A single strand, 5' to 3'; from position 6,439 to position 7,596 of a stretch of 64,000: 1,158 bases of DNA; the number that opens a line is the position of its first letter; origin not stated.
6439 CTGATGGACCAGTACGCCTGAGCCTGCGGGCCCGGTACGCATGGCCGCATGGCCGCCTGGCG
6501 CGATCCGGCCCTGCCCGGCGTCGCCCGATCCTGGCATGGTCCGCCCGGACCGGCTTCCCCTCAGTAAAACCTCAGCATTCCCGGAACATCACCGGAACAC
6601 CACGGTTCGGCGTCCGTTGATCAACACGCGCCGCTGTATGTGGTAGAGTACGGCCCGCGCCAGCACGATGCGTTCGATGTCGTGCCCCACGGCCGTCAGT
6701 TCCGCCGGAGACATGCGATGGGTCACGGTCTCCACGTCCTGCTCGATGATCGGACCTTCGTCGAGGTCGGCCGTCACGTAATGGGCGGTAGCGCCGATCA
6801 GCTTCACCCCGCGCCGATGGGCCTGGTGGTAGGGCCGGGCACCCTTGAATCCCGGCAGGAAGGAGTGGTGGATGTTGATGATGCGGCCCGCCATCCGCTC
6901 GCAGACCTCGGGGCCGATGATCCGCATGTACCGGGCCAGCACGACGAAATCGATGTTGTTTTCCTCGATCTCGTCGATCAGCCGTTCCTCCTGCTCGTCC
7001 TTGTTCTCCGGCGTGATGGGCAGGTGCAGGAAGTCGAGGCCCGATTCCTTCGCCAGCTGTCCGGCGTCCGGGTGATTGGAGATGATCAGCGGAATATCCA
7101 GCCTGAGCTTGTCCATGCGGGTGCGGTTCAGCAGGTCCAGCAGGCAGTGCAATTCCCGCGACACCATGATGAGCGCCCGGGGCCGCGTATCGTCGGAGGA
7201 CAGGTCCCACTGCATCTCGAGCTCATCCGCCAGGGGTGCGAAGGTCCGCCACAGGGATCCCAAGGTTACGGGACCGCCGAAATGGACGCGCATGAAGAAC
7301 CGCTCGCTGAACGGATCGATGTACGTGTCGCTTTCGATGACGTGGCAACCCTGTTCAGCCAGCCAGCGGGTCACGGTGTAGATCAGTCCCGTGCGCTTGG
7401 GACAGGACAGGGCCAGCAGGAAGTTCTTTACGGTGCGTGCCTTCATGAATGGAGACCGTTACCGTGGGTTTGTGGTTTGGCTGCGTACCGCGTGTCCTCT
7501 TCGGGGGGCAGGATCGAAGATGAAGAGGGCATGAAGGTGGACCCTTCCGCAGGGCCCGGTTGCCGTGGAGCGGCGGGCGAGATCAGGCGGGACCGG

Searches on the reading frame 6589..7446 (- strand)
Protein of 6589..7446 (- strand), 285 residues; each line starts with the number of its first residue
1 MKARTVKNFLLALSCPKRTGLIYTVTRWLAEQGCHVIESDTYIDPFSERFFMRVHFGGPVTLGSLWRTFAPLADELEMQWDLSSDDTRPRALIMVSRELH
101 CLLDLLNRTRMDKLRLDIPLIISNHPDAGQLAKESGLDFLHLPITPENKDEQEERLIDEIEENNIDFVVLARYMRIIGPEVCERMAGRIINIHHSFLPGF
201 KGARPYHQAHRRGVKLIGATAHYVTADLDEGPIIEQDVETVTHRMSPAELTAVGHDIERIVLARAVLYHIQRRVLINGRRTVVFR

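Call 25: search_protein_families(library=pfam, proteins=[window:6589-7446:-], max_evalue=0.0001)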
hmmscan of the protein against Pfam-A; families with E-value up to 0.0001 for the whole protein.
window:6589-7446:- (285 aa): 1 family
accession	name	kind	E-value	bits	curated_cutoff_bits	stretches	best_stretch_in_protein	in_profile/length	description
PF00551.24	Formyl_trans_N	-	1.9e-36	126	26.1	1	90-266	2-181/181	Formyl transferase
